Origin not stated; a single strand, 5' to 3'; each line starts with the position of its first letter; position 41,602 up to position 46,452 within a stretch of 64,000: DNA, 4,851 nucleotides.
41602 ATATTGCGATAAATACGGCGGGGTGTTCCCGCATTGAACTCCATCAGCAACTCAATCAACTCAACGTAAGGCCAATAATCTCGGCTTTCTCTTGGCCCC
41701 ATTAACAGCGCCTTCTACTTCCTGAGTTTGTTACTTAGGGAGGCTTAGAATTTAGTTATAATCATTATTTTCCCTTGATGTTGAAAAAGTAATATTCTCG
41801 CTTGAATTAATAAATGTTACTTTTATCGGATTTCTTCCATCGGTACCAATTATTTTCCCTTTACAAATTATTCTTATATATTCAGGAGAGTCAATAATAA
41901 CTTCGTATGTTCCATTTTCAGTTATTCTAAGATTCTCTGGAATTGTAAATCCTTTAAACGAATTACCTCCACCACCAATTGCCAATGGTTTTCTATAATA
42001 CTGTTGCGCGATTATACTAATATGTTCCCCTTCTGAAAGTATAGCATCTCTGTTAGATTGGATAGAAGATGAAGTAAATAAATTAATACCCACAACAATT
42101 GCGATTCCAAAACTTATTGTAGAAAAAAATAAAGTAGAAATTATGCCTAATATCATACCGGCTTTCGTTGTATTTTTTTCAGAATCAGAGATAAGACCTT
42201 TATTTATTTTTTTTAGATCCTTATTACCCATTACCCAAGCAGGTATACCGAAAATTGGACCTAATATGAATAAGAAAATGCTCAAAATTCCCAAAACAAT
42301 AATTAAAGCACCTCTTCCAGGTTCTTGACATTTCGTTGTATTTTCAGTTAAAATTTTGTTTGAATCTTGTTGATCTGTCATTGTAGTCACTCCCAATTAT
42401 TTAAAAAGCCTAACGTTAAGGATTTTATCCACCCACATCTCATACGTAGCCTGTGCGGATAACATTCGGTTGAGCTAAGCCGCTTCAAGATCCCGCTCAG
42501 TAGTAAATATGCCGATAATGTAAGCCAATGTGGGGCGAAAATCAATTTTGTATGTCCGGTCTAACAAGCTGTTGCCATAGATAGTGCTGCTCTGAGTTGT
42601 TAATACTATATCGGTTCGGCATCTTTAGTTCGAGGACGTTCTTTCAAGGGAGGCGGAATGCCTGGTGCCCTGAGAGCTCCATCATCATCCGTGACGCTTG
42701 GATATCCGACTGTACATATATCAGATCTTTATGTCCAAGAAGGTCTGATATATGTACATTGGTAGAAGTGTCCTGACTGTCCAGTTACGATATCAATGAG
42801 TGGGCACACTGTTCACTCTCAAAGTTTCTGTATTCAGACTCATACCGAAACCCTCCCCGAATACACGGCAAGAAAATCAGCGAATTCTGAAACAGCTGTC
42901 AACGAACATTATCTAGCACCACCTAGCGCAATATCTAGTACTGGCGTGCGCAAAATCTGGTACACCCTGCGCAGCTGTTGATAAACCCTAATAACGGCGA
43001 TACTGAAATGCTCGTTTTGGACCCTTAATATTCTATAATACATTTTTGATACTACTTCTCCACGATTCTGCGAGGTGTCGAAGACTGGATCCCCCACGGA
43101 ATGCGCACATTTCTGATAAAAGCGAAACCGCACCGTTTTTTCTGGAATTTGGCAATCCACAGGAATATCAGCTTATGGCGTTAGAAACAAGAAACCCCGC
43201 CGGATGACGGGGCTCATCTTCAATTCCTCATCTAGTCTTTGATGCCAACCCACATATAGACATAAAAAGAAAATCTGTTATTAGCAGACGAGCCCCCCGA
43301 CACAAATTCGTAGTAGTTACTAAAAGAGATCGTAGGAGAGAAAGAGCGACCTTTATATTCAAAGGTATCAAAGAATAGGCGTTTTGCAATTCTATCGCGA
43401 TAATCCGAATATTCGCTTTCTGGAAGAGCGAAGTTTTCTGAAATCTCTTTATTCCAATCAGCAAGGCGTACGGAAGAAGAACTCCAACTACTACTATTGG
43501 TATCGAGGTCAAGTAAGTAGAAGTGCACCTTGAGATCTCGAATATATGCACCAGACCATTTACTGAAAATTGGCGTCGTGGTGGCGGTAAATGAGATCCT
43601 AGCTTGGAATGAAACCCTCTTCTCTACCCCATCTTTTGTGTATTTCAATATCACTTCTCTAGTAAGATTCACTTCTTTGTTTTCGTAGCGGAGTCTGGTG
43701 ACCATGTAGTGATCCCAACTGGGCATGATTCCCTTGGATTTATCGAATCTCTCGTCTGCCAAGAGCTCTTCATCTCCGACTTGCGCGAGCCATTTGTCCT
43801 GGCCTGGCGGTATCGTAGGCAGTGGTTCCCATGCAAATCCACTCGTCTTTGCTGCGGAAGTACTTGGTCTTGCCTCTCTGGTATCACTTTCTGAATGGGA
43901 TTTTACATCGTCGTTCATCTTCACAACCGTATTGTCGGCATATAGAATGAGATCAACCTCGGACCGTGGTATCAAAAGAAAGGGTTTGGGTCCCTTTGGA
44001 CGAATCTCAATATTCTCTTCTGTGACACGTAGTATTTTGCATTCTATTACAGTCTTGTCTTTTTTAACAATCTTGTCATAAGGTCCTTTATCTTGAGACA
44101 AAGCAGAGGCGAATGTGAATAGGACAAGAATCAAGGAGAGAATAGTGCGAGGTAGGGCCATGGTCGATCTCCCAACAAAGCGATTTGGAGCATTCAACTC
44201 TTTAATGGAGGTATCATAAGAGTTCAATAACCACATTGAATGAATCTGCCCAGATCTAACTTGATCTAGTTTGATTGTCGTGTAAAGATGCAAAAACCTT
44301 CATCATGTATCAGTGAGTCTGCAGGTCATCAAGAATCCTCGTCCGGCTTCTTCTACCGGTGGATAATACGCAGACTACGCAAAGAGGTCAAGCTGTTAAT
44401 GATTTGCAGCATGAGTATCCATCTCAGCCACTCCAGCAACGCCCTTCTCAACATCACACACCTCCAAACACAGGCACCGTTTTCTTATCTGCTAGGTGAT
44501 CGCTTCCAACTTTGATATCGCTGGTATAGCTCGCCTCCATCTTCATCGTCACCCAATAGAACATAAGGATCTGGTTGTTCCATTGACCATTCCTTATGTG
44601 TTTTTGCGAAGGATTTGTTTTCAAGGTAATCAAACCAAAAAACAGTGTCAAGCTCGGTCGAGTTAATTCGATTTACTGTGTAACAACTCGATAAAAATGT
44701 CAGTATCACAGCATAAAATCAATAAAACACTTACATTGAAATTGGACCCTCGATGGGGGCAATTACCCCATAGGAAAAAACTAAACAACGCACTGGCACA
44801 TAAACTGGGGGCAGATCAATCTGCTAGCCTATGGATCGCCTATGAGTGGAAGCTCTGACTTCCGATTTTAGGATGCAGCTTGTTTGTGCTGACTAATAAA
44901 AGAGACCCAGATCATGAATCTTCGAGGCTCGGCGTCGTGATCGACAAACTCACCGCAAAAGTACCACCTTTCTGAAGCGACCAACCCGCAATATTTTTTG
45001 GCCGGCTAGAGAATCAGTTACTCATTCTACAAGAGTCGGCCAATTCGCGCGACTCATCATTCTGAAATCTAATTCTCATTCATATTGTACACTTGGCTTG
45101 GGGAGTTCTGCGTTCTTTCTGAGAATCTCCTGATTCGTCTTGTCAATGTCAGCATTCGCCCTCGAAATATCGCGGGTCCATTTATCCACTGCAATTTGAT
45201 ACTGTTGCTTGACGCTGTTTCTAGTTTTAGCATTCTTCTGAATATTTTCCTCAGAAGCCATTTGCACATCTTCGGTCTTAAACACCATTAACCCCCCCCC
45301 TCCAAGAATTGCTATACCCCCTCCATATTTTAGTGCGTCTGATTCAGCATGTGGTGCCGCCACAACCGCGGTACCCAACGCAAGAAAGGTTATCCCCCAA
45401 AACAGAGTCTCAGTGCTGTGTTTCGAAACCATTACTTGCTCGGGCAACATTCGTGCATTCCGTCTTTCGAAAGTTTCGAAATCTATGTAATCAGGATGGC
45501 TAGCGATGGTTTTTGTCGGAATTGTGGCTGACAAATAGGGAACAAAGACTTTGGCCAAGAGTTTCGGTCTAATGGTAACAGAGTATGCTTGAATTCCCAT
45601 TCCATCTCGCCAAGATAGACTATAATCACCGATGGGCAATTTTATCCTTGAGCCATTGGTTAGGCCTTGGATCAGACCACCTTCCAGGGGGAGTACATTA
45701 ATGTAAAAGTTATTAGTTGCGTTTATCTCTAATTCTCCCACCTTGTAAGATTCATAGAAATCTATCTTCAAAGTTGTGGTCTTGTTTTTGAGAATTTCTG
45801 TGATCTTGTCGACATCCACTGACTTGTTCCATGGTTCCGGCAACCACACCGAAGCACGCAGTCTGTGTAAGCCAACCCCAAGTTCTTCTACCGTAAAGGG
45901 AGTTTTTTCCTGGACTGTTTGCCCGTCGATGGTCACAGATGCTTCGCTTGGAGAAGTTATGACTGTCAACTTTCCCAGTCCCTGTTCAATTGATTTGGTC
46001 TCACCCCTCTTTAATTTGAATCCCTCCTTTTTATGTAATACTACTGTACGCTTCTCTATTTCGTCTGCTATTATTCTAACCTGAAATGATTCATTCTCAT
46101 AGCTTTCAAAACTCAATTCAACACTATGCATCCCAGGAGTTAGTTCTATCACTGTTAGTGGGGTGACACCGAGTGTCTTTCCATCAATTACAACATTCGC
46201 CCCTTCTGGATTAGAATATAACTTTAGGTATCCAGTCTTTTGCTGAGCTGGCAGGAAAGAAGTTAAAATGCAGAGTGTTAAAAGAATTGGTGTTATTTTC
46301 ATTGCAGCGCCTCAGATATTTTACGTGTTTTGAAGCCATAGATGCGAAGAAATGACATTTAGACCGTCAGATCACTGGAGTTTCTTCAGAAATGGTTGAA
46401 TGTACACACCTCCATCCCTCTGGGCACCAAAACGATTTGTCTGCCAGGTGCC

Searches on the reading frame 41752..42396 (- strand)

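Call 15: search_protein_families(library=pfam, proteins=[window:41752-42396:-], max_evalue=0.01)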
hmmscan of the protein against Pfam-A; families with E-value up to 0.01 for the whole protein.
window:41752-42396:- (214 aa): 1 family
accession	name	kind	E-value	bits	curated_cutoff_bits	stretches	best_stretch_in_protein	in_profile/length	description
PF13828.11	DUF4190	-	0.0002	21.5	35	1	33-91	6-59/62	Domain of unknown function (DUF4190)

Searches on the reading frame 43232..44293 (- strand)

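Call 15: search_protein_families(library=pfam, proteins=[window:43232-44293:-], max_evalue=0.01)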
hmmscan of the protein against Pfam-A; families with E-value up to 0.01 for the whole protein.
window:43232-44293:- (353 aa): 1 family
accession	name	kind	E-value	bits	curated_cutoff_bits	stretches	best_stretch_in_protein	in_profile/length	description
PF03400.19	DDE_Tnp_IS1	-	0.0026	18.5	24.1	1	19-98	20-97/131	IS1 transposase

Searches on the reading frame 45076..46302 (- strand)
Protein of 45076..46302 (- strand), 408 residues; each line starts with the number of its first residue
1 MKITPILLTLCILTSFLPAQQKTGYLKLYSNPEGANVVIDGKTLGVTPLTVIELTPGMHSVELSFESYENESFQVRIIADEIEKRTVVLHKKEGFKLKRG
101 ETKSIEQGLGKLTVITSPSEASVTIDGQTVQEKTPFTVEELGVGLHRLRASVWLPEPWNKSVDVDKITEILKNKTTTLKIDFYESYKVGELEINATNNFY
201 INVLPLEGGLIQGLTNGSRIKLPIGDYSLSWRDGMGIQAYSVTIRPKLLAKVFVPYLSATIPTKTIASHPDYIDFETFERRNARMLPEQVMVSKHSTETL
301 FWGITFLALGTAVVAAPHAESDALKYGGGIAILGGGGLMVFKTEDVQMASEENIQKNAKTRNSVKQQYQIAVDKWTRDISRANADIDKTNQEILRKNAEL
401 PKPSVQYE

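Call 15: search_protein_families(library=pfam, proteins=[window:45076-46302:-], max_evalue=0.01)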
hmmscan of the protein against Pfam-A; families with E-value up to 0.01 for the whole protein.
window:45076-46302:- (408 aa): 1 family
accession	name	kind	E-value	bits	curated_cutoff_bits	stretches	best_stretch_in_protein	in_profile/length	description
PF08308.17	PEGA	-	4.8e-24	84.5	20.8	2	24-92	2-70/71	PEGA domain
